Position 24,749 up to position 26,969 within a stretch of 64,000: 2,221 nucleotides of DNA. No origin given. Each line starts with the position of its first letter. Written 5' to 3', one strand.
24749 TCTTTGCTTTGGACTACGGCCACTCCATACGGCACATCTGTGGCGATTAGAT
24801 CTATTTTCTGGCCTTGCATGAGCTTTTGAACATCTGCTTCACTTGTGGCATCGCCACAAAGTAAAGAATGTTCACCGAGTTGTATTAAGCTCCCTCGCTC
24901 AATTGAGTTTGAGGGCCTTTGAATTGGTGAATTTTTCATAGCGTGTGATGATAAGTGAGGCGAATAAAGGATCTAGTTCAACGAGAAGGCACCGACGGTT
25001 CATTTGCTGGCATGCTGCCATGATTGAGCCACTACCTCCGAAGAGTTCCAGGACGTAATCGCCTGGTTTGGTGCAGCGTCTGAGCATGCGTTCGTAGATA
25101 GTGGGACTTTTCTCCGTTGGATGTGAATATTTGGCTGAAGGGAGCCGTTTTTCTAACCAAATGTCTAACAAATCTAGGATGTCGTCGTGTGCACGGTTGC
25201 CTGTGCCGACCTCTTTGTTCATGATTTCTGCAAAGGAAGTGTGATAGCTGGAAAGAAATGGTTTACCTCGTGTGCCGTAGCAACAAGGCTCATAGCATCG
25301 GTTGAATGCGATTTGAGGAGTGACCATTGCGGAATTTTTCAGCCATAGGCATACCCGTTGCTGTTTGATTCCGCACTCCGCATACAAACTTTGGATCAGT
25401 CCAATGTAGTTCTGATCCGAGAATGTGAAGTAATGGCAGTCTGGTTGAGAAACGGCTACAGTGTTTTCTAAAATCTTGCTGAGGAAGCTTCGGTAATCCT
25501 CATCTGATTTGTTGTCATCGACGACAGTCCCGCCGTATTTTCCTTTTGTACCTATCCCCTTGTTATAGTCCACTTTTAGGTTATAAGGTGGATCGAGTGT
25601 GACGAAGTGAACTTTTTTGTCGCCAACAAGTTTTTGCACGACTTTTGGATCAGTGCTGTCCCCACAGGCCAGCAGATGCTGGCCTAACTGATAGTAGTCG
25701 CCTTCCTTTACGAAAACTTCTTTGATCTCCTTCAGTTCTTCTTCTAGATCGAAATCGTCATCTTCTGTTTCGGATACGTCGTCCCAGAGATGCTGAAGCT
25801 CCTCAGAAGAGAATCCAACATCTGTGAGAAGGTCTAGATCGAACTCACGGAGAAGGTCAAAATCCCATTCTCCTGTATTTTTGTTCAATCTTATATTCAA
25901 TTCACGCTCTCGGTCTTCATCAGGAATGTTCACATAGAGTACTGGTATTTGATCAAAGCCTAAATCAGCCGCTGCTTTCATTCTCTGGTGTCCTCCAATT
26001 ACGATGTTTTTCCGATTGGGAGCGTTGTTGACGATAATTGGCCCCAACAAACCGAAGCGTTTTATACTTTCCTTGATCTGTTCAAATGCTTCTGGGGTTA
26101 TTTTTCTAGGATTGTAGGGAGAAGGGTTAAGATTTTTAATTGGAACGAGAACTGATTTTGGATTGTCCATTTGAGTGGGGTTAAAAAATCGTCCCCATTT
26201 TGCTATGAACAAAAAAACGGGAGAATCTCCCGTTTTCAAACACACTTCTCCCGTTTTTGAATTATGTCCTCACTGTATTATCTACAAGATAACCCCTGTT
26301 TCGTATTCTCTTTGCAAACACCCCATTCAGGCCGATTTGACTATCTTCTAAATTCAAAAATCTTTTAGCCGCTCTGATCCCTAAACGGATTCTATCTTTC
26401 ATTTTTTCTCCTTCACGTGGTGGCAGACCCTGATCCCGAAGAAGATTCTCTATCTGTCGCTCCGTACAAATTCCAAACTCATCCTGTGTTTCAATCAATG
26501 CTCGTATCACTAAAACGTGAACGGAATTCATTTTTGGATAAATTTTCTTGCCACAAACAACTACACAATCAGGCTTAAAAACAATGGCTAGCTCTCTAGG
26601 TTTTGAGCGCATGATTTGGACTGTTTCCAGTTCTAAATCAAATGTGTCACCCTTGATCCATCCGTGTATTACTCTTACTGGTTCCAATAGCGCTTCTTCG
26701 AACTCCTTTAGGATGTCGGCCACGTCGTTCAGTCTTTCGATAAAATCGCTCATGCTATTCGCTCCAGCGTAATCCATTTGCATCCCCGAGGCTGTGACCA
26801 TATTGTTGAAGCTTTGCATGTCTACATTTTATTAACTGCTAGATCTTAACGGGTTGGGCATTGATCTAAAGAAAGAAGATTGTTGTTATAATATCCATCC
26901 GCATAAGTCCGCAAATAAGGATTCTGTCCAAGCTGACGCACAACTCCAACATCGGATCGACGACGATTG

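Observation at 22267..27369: Terminase + double methyltransferase operon with no capsid, portal, tail or lysis genes (satellite-like or domesticated module)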

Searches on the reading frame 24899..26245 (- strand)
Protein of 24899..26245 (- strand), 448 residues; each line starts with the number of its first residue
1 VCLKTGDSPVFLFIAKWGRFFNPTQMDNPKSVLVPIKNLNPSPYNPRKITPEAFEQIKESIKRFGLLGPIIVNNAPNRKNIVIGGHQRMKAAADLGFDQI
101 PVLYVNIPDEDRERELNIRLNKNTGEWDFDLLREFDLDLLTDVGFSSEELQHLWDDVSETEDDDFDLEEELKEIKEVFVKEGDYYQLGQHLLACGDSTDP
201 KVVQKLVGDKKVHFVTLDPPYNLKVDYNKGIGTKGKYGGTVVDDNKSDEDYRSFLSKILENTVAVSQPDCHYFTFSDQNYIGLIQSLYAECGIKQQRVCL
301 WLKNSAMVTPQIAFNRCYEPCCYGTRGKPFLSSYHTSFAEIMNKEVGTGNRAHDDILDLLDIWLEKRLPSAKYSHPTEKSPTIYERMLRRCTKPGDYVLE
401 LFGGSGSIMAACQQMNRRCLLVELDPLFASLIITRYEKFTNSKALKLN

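Call 5: search_protein_families(library=pfam, proteins=[window:24899-26245:-], max_evalue=0.01)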
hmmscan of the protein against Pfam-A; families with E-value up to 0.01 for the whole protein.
window:24899-26245:- (448 aa): 3 families
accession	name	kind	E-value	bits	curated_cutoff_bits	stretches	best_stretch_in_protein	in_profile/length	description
PF01555.25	N6_N4_Mtase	-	1.8e-23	84.1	26.7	1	212-430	1-217/221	DNA methylase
PF02195.25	ParB_N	-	2.2e-12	47.3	26.3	1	34-111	6-84/95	ParB N-terminal domain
PF03602.21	Cons_hypoth95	-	0.0056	16.8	24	0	396-440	43-88/182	Conserved hypothetical protein 95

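Call 6: search_protein_families(library=phrogs, proteins=[window:24899-26245:-], max_evalue=0.001)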
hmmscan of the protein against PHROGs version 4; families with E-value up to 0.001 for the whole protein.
window:24899-26245:- (448 aa): 29 families (the best 25 are shown)
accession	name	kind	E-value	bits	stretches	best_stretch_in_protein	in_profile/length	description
phrog_498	-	other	1.5e-99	335.2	1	24-446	28-430/633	DNA methyltransferase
phrog_620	-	DNA, RNA and nucleotide metabolism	1.2e-35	124.6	1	26-175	4-149/217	ParB-like partition protein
phrog_67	-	other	2.2e-32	114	1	146-445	78-352/743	DNA methyltransferase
phrog_8071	-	DNA, RNA and nucleotide metabolism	1.5e-26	94.6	1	32-225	8-207/389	ParB-like partition protein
phrog_9353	-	unknown function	1.8e-25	91.2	1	26-176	6-160/245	-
phrog_723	-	DNA, RNA and nucleotide metabolism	3.1e-21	77.2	1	33-168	15-158/223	ParB-like partition protein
phrog_940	-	DNA, RNA and nucleotide metabolism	5.2e-20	73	1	33-170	8-143/388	nuclease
phrog_5475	-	unknown function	2.7e-18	67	1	32-130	4-94/458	-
phrog_4715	-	DNA, RNA and nucleotide metabolism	4.1e-16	59.5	1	25-127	141-243/630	ParB-like partition protein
phrog_3008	-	other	5.6e-16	59.5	1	361-446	134-221/244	DNA methyltransferase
phrog_15396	-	DNA, RNA and nucleotide metabolism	4.1e-13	50.7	1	34-167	7-144/258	ParB-like partition nuclease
phrog_930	-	DNA, RNA and nucleotide metabolism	7.5e-12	46.6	1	27-176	3-157/223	ParB-like partition protein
phrog_3264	-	DNA, RNA and nucleotide metabolism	2.1e-11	45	1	33-118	51-135/337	ParB-like partition protein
phrog_23085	-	unknown function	2.7e-11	44.3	1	370-444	36-113/138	-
phrog_3951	-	unknown function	1.9e-09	38.5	1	26-111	13-102/301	-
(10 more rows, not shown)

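Call 57: search_protein_families(library=padloc, proteins=[window:24899-26245:-], max_evalue=0.001)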
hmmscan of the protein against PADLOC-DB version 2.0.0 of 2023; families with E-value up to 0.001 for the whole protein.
window:24899-26245:- (448 aa): 30 families (the best 25 are shown)
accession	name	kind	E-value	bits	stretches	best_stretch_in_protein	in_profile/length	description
PDLC03229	MTase_II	-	1.4e-60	203.3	1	35-444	14-408/436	Type II methyltransferase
PDLC03371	MTase_II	-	5.1e-23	79.9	1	207-442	25-258/260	Type II methyltransferase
PDLC03308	MTase_II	-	9.6e-20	68.9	1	45-425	26-383/419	Type II methyltransferase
PDLC03299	MTase_II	-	1.2e-16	59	2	372-434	193-255/296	Type II methyltransferase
PDLC03265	MTase_II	-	8.8e-14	49.7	1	358-434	250-326/333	Type II methyltransferase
PDLC03337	MTase_II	-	4.9e-12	43.7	1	364-438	174-248/264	Type II methyltransferase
PDLC03353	MTase_II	-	7.9e-12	43.3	1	202-441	19-255/260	Type II methyltransferase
PDLC03636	MTase_III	-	8.3e-11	39.4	1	370-443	339-412/575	Type III methyltransferase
PDLC03320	MTase_II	-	2.7e-10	37.9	1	369-442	207-280/289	Type II methyltransferase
PDLC03238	MTase_II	-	1e-09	35.9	1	349-438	275-365/428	Type II methyltransferase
PDLC03228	MTase_II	-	3.9e-09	34.7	1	370-429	139-198/227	Type II methyltransferase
PDLC03279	MTase_II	-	6.8e-09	32.6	1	372-423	520-571/587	Type II methyltransferase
PDLC03300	MTase_II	-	1.2e-08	32.3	1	372-435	212-275/302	Type II methyltransferase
PDLC03387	MTase_II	-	1.3e-08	32.4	1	372-440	211-280/289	Type II methyltransferase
PDLC03216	MTase_II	-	1.7e-08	31.9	1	372-441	191-260/364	Type II methyltransferase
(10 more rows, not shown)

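Call 58: search_protein_families(library=ncbifam, proteins=[window:24899-26245:-], max_evalue=0.001)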
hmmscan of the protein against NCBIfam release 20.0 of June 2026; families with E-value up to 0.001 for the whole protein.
window:24899-26245:- (448 aa): 7 families
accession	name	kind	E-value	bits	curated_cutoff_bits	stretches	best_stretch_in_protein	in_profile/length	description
TIGR00180.1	parB_part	domain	1.7e-13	50.7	58.45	1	33-111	7-88/186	ParB/RepB/Spo0J family partition protein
TIGR04285.1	nucleoid_noc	exception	8.4e-11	41.7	315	1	34-111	5-82/255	nucleoid occlusion protein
NF050803.1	DnaMtaseCcrMCaul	equivalog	2e-10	40.1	830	1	207-442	18-253/350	adenine-specific DNA-methyltransferase CcrM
NF008572.0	PRK11524.1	equivalog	4.9e-09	35.7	292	1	374-441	194-261/294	adenine-specific DNA-methyltransferase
NF010253.0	PRK13699.1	subfamily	1.8e-06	27.8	244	1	298-424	81-193/226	DNA methyltransferase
TIGR03764.1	ICE_PFGI_1_parB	hypoth_equivalog_domain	5.6e-06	26.2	143.75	1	31-95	10-76/260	ParB family protein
TIGR03734.1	PRTRC_parB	hypoth_equivalog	1.2e-05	24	278.6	1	44-114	6-81/555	PRTRC system ParB family protein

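Call 63: list_cluster_members(proteins=[P0001, window:24899-26245:-, window:27424-28044:+, window:11922-13301:-])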
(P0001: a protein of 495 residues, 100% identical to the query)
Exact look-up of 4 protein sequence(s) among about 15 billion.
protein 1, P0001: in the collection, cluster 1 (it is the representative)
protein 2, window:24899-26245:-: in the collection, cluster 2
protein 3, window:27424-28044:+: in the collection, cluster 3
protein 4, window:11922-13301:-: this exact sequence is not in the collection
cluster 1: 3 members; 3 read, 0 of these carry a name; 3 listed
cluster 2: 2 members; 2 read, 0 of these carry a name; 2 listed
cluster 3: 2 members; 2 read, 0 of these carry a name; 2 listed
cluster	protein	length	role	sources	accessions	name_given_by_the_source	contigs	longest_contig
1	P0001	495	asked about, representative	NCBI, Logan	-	-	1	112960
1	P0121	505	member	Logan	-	-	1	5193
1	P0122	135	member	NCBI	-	-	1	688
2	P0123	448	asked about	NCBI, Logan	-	-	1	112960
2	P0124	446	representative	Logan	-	-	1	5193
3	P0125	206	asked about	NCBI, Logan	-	-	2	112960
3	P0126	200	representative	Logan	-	-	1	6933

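Call 112: search_dna_similar(query=window:24899-26170:-, collection=phages, mode=protein, max_rows=12)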
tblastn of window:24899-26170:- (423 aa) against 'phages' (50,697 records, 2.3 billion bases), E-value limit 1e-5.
Records with a match: 496; places in all: 503; records where one place covers at least 80% of the query: 226.
Best place of each record, by identity: <60% 496.
By first word of the organism name: Streptococcus 151; Gordonia 64; Microbacterium 42; Porphyromonas 18; Bacteriophage 17; Lactococcus 15; Bacillus 13; phage 12; Escherichia 10; Wolbachia 8; and 61 more.
By host as written in the record: Gordonia terrae 3612 56; - 41; Microbacterium foliorum NRRL B-24224 26; Streptococcus suis 11; Lactococcus lactis 11; Escherichia coli 10; Microbacterium foliorum NRRL B-24224 SEA 10; Faecalibacterium prausnitzii 6; and 241 more.
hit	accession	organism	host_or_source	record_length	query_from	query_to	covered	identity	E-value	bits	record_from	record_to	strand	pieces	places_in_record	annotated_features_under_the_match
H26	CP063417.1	Parageobacillus phage JGon-2020a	Parageobacillus thermoglucosidasius 23.6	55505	5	419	98%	31.4%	3e-37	150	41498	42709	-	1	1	record has no annotation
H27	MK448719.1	Streptococcus phage Javan255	Streptococcus himalayensis HTS2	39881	9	415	96%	31.7%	5e-44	170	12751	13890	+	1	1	adenine-specific methyltransferase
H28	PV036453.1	Syntrophomonadaceae phage IMGVR 15540650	Syntrophomonadaceae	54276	9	411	95%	31.8%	6e-45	172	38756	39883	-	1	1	DNA methyltransferase | hypothetical protein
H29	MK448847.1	Streptococcus phage Javan124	Streptococcus dysgalactiae ERR084975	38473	9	422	98%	30.9%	6e-46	176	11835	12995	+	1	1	adenine-specific methyltransferase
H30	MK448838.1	Streptococcus phage Javan100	Streptococcus constellatus 925_SCON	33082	7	422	98%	30.6%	2e-45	174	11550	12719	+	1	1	adenine-specific methyltransferase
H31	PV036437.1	Blautia phage NatCom_27009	Blautia sp.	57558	11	417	96%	31.3%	6e-43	167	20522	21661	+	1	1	DNA methyltransferase | hypothetical protein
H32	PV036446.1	Faecalimonas phage NatCom_33527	Faecalimonas sp.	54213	11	417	96%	31.3%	8e-43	166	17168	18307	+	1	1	DNA methyltransferase | hypothetical protein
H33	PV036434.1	Blautia phage NatCom_24097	Blautia sp.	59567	11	417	96%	31.3%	8e-43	166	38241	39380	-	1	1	DNA methyltransferase | hypothetical protein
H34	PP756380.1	Streptococcus phage phiGBSVK-A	Streptococcus agalactiae JN_AR_GBS18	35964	9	415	96%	31.3%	9e-43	166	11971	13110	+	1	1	adenine-specific methyltransferase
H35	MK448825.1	Streptococcus phage Javan639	Streptococcus urinalis 2285-97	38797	9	415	96%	31.3%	9e-43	166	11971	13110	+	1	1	adenine-specific methyltransferase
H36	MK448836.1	Streptococcus phage Javan95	Streptococcus canis FSL_Z3-227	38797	9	415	96%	31.3%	9e-43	166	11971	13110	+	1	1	adenine-specific methyltransferase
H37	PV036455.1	Lachnospiraceae phage IMGVR 15430980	Lachnospiraceae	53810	9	422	98%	30.7%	2e-42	165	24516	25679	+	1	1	DNA methyltransferase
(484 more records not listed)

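Call 113: get_annotated_region(hit=H29, flank=5000)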
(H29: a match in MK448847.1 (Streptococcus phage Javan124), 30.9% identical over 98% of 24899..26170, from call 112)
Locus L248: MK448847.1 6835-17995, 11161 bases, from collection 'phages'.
description: Streptococcus phage Javan124, complete genome.
organism: Streptococcus phage Javan124 (NCBI taxid 2547991)
taxonomy: Viruses; Duplodnaviria; Heunggongvirae; Uroviricota; Caudoviricetes
host: Streptococcus dysgalactiae ERR084975; source: -; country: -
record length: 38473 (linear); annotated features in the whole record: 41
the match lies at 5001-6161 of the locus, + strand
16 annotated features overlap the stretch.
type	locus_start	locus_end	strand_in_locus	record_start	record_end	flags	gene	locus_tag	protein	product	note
CDS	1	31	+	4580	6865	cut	-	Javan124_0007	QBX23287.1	DNA primase/helicase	-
CDS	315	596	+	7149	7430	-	-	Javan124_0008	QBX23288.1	hypothetical protein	-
CDS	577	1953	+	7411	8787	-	-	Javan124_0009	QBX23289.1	DNA helicase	-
CDS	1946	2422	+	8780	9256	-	-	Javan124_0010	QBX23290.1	hypothetical protein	-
CDS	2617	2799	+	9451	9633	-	-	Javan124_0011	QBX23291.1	hypothetical protein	-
CDS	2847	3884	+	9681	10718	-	-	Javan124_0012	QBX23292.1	S-adenosylmethionine synthetase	-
CDS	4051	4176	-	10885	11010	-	-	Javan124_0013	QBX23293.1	hypothetical protein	-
CDS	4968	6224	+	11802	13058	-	-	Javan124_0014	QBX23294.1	adenine-specific methyltransferase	-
CDS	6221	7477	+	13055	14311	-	-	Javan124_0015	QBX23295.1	DNA-cytosine methyltransferase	-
CDS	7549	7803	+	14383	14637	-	-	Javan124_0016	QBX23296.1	hypothetical protein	-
CDS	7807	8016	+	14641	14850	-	-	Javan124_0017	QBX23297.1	hypothetical protein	-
CDS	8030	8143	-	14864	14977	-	-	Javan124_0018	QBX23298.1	hypothetical protein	-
CDS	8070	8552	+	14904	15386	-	-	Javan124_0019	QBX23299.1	terminase small subunit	-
CDS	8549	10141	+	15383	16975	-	-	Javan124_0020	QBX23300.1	terminase large subunit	-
CDS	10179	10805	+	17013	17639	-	-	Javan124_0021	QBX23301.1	hypothetical protein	-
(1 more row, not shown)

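Call 114: get_annotated_region(hit=H31, flank=5000)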
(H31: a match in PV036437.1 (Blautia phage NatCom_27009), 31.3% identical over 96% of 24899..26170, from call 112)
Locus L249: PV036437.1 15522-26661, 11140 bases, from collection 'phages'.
description: Blautia phage NatCom_27009, complete genome.
organism: Blautia phage NatCom_27009 (NCBI taxid 3403517)
taxonomy: Viruses; Duplodnaviria; Heunggongvirae; Uroviricota; Caudoviricetes; Ca. Heliusvirales
host: Blautia sp.; source: human feces; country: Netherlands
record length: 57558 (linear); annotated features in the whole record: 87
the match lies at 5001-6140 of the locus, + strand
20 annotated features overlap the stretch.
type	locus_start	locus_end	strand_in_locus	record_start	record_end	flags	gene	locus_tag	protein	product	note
CDS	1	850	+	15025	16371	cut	-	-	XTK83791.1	hypothetical protein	-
CDS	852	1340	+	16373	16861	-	-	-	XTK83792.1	hypothetical protein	-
CDS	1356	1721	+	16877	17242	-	-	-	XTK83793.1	MazF-like growth inhibitor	-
CDS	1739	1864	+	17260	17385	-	-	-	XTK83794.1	hypothetical protein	-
CDS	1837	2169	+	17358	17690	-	-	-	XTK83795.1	hypothetical protein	-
CDS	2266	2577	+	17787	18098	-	-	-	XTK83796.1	hypothetical protein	-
CDS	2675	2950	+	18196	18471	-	-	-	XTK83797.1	hypothetical protein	-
CDS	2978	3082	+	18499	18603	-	-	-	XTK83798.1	hypothetical protein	-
CDS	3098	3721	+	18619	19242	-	-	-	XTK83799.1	hypothetical protein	-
CDS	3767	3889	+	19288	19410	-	-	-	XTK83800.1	hypothetical protein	-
CDS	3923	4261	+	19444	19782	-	-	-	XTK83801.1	HNH endonuclease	-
CDS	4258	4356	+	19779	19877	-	-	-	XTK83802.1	hypothetical protein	-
CDS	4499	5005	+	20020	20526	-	-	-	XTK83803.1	hypothetical protein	-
CDS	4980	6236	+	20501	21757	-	-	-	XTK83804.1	DNA methyltransferase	-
CDS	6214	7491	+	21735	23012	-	-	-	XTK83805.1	hypothetical protein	-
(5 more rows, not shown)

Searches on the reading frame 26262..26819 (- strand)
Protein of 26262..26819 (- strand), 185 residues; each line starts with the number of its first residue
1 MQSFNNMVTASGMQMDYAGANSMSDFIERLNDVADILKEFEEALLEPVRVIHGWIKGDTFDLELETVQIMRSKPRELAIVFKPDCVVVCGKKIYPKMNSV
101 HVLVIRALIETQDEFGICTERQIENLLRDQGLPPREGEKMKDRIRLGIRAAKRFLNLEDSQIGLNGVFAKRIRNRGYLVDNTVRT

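Call 5: search_protein_families(library=pfam, proteins=[window:26262-26819:-], max_evalue=0.01)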
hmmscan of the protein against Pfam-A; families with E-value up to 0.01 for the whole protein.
window:26262-26819:- (185 aa): 0 families

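Call 6: search_protein_families(library=phrogs, proteins=[window:26262-26819:-], max_evalue=0.001)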
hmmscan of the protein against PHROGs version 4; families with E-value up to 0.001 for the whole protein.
window:26262-26819:- (185 aa): 0 families

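Call 57: search_protein_families(library=padloc, proteins=[window:26262-26819:-], max_evalue=0.001)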
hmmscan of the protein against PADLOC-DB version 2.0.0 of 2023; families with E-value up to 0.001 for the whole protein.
window:26262-26819:- (185 aa): 0 families

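Call 58: search_protein_families(library=ncbifam, proteins=[window:26262-26819:-], max_evalue=0.001)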
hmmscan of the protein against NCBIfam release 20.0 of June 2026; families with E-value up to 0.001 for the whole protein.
window:26262-26819:- (185 aa): 0 families

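Call 66: find_homologous_proteins(query=window:26262-26819:-, max_evalue=0.001)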
Query window:26262-26819:- (185 aa): 4 proteins with E <= 0.001 among 81 candidates.
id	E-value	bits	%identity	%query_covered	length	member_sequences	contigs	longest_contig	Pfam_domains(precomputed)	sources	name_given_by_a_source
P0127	3.3e-108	377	93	100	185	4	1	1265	-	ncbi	-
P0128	1.2e-100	353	85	100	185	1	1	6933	-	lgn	-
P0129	4.4e-64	234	59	99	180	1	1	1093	-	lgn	-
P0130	9.8e-49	184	53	89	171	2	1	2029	-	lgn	-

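Call 72: search_solved_structures(query=window:26262-26819:-, max_evalue=1)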
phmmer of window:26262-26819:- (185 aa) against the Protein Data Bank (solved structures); distinct sequences matched with E-value up to 1: 4.
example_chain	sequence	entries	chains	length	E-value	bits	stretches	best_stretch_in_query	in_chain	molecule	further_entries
5cws_D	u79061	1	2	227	0.12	15.6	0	24-64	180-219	Nucleoporin NUP49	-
7tbi_N1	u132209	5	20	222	0.13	15.6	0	24-64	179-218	Nup57 | NUP58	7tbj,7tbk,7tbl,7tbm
6hiv_DU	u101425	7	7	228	0.19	15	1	51-142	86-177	ms68 | Ubiquitin-like domain-containing protein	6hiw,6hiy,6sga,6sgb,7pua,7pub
9hny_DU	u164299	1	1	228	0.5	13.6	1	51-142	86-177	Ubiquitin-like domain-containing protein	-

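Call 97: predict_structure(alignment_id=A7)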
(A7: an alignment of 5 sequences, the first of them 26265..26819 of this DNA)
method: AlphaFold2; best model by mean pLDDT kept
length: 185 residues; sequences in the alignment: 5
mean_pLDDT: 52.9   pTM: 0.39
mean pLDDT of the five models: 52.9, 49.3, 40.5, 39.0, 38.1
residues with pLDDT >= 90: 0; 70-90: 14; 50-70: 82; < 50: 89
segments of 3 or more residues with pLDDT < 50: 1-24, 28-32, 39-41, 44-74, 113-116, 157-169, 174-176
pLDDT, mean of each block of 10 residues (from residue 1): 40 37 48 49 46 38 41 53 70 67 68 54 68 60 68 54 43 52 48
secondary structure, 60 per line:
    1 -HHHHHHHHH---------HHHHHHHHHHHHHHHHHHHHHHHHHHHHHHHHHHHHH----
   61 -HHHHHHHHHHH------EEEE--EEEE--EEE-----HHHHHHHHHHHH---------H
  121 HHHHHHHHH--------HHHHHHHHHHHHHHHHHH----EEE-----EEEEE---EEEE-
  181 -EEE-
elements in order: H2-10 H20-56 H62-72 E79-82 E85-88 E91-93 H99-110 H120-129 H138-155 E160-162 E168-172 E176-179 E182-184

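Call 100: fold_search(model_id=the predicted structure, library=pdb)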
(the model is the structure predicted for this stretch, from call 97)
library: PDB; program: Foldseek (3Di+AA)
matches with E <= 10: 133; with E <= 0.001: 0
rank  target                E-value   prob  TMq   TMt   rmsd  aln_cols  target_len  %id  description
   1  8b4c_D                3.1e-01  0.38  0.28  0.42   9.2       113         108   18  ToxR bacterial transcriptional regulator bound to 20 bp toxT promoter DNA (released 2023-08-09)
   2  4b09_B                3.6e-01  0.21  0.24  0.22  12.8       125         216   15  Structure of unphosphorylated BaeR dimer (released 2013-07-10)
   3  7ufr_A                7.2e-01  0.05  0.11  0.03  14.8        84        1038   18  Cryo-EM Structure of Bl_Man38A at 2.7 A (released 2022-11-16)
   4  6dfk_N                9.8e-01  0.06  0.17  0.14  23.6       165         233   12  Crystal structure of the 11S subunit of the Plasmodium falciparum proteasome, PA28 (released 2019-08-07)
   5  6dfk_L                1.1e+00  0.07  0.18  0.15  23.3       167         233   10  Crystal structure of the 11S subunit of the Plasmodium falciparum proteasome, PA28 (released 2019-08-07)
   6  8e04                  1.3e+00  0.14  0.20  0.04   4.7        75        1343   17  Structure of monomeric LRRK1 (released 2023-08-30)
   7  3b63_D                1.4e+00  0.04  0.14  0.08  17.5       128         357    8  Actin filament model in the extended form of acromsomal bundle in the Limulus sperm (released 2008-11-18)
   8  7x54_A                1.4e+00  0.07  0.13  0.09  13.9        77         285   23  A Cbc-ParM filament with ADP (released 2023-03-08)
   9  8rl2_Lt               1.4e+00  0.06  0.15  0.17  10.2        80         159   18  Human pre-60S - State 5 (released 2025-01-15)
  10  3kdr_C                1.6e+00  0.02  0.11  0.08  25.5       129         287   16  The Crystal Structure of a HK97 Family Phage Portal Protein from Corynebacterium diphtheriae to 2.9A (released 2009-12-29)
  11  5lzs_t                1.7e+00  0.07  0.16  0.19  10.1        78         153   15  Structure of the mammalian ribosomal elongation complex with aminoacyl-tRNA, eEF1A, and didemnin B (released 2016-11-30)
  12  6dfk_B                1.9e+00  0.06  0.17  0.15  23.9       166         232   10  Crystal structure of the 11S subunit of the Plasmodium falciparum proteasome, PA28 (released 2019-08-07)
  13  2it0_C                2.0e+00  0.04  0.14  0.17  15.7       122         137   16  Crystal structure of a two-domain IdeR-DNA complex crystal form II (released 2007-02-13)
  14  2a07_F                2.1e+00  0.06  0.13  0.27  12.7        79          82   13  Crystal Structure of Foxp2 bound Specifically to DNA. (released 2006-01-31)
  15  7f0r_F                2.4e+00  0.02  0.13  0.10  19.5       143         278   17  Cryo-EM structure of Pseudomonas aeruginosa SutA transcription activation complex (released 2022-07-27)
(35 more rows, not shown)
